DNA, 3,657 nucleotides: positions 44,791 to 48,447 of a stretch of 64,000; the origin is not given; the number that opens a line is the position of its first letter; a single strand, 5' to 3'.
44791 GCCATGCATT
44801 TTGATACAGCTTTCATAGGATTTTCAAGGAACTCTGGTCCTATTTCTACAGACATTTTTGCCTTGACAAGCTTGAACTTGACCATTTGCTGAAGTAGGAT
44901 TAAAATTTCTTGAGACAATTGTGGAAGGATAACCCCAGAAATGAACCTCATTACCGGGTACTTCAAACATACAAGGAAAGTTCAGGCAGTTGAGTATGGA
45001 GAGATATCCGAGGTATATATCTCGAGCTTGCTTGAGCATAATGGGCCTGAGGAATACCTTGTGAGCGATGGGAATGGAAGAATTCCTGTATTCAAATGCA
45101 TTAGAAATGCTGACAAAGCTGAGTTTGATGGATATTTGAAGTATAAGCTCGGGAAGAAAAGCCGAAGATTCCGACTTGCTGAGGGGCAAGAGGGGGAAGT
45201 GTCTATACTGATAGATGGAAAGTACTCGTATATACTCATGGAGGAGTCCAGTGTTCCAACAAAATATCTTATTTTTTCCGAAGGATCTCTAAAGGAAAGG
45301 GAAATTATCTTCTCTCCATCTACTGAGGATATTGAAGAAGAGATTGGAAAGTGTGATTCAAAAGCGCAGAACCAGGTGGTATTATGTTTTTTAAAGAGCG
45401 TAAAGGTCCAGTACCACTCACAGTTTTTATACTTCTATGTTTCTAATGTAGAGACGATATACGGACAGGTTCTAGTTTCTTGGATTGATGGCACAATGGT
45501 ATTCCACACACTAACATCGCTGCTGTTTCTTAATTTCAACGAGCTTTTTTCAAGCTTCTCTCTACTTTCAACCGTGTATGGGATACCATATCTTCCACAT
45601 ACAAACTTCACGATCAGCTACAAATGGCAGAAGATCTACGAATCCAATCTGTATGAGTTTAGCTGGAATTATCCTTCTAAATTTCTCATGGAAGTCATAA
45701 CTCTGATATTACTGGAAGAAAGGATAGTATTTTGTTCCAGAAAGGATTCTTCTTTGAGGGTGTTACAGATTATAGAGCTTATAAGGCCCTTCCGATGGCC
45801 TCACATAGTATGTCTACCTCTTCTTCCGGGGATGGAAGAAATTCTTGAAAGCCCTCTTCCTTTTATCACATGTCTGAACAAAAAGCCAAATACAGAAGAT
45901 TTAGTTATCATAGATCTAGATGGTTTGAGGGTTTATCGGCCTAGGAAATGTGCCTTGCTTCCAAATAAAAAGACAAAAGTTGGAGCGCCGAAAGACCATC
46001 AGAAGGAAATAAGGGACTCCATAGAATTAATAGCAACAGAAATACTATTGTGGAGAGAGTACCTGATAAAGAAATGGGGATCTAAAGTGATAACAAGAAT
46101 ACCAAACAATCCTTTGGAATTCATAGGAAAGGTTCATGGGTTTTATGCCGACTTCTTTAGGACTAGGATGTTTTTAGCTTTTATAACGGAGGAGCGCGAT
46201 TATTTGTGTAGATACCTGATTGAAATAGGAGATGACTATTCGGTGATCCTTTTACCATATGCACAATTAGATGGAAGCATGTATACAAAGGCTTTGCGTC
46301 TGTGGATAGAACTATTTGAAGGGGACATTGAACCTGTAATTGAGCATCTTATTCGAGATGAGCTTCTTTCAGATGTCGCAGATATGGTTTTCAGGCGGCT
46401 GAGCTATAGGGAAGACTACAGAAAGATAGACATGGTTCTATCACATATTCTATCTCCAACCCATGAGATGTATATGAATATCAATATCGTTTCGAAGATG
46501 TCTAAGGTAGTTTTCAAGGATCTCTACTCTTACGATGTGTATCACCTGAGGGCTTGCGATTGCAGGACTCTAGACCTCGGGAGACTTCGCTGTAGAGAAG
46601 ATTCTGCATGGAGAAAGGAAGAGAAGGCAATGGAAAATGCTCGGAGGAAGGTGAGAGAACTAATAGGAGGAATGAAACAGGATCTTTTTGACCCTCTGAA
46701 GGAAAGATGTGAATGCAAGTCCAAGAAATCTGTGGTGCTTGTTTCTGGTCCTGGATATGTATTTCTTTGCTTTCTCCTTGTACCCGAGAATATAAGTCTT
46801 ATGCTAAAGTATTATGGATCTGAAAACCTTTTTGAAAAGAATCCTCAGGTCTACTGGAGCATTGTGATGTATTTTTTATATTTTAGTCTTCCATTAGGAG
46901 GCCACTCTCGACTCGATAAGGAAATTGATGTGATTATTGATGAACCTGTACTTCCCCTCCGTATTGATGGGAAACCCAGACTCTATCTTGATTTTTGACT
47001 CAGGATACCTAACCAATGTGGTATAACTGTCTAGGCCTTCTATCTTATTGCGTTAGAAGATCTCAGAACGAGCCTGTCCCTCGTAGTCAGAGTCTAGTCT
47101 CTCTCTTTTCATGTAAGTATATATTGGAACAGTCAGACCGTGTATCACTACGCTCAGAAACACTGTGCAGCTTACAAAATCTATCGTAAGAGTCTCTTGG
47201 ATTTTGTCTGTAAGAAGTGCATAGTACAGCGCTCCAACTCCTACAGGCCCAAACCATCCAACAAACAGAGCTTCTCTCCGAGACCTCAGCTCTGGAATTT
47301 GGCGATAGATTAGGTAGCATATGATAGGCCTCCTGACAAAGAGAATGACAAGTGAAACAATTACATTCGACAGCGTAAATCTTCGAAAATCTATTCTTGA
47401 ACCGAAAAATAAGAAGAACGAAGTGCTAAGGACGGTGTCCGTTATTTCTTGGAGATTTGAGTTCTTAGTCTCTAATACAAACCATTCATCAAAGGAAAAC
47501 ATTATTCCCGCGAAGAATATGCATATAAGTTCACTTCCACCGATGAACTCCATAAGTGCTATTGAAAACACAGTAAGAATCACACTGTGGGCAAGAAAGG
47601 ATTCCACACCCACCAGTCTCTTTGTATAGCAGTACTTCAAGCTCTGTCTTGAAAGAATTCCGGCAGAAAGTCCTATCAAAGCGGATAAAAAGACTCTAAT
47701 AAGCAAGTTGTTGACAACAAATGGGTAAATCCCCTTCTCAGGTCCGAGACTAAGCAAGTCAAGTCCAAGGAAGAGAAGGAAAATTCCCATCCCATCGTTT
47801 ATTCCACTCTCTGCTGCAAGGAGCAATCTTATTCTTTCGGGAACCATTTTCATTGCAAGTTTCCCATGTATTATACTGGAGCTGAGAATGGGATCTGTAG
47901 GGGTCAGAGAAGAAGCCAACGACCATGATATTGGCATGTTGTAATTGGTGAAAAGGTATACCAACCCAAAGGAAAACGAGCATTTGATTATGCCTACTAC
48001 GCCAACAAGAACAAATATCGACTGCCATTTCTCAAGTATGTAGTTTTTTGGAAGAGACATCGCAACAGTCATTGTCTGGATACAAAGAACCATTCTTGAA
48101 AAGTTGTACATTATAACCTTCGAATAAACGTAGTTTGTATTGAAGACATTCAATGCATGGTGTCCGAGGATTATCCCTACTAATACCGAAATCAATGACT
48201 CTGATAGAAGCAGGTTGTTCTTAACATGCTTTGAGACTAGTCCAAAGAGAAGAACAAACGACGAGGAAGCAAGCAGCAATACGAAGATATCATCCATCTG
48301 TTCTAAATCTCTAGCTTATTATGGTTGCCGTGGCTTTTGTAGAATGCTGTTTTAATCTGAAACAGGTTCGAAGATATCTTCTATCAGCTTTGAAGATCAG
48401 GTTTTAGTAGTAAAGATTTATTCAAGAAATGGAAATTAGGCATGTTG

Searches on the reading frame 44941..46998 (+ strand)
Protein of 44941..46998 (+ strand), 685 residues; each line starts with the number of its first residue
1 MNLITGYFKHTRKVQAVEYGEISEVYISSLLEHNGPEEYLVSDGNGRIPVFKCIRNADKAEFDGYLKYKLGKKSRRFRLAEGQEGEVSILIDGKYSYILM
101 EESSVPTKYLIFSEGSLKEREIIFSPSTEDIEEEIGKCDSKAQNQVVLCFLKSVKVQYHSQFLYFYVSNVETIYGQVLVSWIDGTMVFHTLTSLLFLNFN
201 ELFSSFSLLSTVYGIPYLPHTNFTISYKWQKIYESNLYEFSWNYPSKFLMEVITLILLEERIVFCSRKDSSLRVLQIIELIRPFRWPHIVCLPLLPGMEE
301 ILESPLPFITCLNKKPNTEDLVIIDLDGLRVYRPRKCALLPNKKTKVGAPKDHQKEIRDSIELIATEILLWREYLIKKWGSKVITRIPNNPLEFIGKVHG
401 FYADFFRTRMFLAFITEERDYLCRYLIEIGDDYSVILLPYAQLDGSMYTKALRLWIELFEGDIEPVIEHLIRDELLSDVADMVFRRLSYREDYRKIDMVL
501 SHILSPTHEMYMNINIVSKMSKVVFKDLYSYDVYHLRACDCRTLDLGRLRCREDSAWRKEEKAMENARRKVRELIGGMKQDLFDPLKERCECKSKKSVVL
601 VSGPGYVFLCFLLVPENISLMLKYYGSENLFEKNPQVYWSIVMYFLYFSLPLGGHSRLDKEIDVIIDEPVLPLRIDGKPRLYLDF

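Call 56: search_protein_families(library=pfam, proteins=[window:44941-46998:+], max_evalue=0.0001)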
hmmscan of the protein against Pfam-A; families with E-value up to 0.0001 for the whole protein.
window:44941-46998:+ (685 aa): 1 family
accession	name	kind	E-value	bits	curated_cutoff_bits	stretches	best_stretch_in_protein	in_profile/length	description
PF02141.26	DENN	-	1.9e-09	38.1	23.4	1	247-327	96-184/186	DENN (AEX-3) domain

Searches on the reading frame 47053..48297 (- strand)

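Call 56: search_protein_families(library=pfam, proteins=[window:47053-48297:-], max_evalue=0.0001)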
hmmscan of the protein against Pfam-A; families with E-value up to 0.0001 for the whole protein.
window:47053-48297:- (414 aa): 1 family
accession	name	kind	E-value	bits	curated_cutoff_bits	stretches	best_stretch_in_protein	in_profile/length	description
PF00999.27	Na_H_Exchanger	-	7.8e-31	107.7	26.2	1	15-393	4-372/375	Sodium/hydrogen exchanger, transmembrane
